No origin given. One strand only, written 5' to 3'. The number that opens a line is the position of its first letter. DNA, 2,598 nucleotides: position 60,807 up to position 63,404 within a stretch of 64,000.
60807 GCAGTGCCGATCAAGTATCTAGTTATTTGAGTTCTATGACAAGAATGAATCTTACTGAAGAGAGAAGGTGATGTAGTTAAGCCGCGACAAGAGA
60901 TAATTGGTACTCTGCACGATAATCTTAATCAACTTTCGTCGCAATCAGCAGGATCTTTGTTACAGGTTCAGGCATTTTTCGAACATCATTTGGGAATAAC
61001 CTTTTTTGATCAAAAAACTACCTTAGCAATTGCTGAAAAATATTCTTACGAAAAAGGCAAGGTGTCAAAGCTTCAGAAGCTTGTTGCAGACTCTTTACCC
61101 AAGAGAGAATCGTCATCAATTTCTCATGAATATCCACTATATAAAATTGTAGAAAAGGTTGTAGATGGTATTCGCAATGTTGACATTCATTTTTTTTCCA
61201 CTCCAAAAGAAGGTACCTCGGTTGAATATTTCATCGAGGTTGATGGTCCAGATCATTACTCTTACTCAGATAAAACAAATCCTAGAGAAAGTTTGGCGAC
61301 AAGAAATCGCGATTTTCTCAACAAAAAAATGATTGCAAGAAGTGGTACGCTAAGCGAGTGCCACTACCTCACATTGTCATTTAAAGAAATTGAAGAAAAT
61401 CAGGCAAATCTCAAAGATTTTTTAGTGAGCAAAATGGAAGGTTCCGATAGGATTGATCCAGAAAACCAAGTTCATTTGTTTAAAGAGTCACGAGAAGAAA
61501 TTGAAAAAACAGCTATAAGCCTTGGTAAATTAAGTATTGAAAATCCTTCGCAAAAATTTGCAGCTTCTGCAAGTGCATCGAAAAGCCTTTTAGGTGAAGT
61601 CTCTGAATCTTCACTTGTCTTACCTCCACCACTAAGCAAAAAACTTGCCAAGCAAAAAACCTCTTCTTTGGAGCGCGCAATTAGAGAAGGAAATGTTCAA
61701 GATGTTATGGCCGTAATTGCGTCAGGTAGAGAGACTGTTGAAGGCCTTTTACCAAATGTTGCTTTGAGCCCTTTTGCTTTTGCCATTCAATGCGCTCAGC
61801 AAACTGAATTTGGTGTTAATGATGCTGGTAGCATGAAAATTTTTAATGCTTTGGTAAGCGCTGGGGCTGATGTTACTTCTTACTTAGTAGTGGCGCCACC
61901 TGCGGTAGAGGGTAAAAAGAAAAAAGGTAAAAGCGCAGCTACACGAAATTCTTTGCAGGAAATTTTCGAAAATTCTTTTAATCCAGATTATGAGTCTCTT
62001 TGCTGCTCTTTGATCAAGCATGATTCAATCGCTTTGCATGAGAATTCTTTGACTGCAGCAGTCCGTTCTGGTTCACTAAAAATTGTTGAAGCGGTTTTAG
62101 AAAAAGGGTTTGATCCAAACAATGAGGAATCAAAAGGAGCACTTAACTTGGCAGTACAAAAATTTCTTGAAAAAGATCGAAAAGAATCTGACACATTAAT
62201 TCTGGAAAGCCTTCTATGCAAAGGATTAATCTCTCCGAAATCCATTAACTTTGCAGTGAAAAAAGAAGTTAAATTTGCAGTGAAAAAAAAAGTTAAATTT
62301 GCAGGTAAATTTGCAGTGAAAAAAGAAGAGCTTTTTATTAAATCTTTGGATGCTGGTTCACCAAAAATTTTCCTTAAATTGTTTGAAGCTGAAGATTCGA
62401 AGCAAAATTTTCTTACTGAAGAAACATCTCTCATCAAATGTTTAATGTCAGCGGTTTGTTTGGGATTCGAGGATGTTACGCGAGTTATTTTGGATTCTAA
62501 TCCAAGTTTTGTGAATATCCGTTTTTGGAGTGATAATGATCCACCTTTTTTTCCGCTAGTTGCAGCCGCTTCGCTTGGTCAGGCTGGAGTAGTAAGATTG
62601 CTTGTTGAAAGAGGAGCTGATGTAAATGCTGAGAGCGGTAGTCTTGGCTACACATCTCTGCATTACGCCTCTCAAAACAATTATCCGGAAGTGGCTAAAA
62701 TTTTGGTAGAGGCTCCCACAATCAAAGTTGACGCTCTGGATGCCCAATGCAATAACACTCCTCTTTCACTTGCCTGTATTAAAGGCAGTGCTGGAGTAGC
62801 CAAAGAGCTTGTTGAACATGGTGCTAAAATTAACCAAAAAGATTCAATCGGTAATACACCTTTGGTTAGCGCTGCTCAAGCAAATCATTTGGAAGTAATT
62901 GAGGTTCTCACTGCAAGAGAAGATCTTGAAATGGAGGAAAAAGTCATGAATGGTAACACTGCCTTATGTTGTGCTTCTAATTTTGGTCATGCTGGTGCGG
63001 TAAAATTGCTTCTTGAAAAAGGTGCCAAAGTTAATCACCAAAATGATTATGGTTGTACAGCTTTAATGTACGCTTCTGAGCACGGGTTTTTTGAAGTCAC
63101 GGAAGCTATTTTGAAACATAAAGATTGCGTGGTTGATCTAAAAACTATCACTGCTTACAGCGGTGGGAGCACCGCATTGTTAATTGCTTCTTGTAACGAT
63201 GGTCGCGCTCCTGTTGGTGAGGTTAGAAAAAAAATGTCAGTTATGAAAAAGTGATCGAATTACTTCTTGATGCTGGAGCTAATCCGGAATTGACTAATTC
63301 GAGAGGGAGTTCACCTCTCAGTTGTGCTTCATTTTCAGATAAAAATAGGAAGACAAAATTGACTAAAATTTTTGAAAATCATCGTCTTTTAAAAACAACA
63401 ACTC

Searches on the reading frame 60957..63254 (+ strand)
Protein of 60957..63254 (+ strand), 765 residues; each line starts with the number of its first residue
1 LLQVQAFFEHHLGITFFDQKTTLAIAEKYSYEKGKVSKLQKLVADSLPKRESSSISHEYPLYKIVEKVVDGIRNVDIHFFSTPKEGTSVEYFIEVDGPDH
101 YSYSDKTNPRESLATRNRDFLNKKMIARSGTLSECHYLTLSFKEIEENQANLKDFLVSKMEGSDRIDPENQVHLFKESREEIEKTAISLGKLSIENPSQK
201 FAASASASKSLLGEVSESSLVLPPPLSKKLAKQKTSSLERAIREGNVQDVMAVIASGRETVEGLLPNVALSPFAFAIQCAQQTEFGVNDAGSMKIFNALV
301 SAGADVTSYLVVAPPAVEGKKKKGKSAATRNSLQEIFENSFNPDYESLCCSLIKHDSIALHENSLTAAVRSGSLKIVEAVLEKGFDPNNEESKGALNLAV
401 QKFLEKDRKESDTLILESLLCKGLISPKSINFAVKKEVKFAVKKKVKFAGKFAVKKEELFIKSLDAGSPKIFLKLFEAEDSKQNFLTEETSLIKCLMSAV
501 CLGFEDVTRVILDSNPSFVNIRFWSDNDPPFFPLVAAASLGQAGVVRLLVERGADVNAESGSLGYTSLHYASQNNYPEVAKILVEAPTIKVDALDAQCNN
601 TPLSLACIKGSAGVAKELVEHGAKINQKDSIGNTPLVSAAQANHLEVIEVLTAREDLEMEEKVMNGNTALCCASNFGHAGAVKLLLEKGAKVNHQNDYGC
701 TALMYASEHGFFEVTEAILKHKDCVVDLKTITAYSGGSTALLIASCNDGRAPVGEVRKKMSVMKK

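Call 49: search_protein_families(library=ncbifam, proteins=[window:60957-63254:+], max_evalue=1e-10)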
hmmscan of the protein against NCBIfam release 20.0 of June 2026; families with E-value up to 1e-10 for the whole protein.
window:60957-63254:+ (765 aa): 5 families
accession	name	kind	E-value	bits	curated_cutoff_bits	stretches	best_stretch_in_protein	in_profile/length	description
NF043022.1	T4SS_AnkG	equivalog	6.6e-19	68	500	0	614-716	311-416/455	Dot/Icm T4SS effector AnkG/AnkZ/LegA7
NF041931.2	MzaA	equivalog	1e-18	67.6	800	0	591-654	28-90/726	MZA anti-phage system associated sigma-70 family RNA polymerase sigma factor MzaA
NF043028.1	T4SS_AnkX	equivalog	3.5e-16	58.6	1400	0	496-668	552-721/938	Dot/Icm T4SS effector AnkN/AnkX/LegA8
NF043029.1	T4SS_AnkY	equivalog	3.2e-15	55.6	600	0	590-654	449-514/543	Dot/Icm T4SS effector AnkY/LegA9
NF043023.1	T4SS_AnkH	equivalog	1e-14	54.2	600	0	608-705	8-104/467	Dot/Icm T4SS effector AnkH/LegA3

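Call 85: search_protein_families(library=pfam, proteins=[window:60957-63254:+], max_evalue=0.001)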
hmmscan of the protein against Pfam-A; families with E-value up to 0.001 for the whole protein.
window:60957-63254:+ (765 aa): 6 families
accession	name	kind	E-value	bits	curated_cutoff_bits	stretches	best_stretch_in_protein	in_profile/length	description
PF12796.13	Ank_2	-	1.2e-42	144.9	27.3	4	660-725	25-85/90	Ankyrin repeats (3 copies)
PF00023.36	Ank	-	1.4e-39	132.2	21.1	2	665-697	1-33/33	Ankyrin repeat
PF13606.12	Ank_3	-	1.3e-28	95.8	22.3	0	598-626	1-29/30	Ankyrin repeat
PF13637.12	Ank_4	-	5.9e-27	93.6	22.7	3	670-716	1-47/50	Ankyrin repeats (many copies)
PF13857.12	Ank_5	-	2.7e-22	79.1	27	1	597-636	14-53/56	Ankyrin repeats (many copies)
PF24521.3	Ank_KRIT1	-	2.8e-07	30.8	80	0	596-688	15-107/149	KRIT1 ankyrin-repeats domain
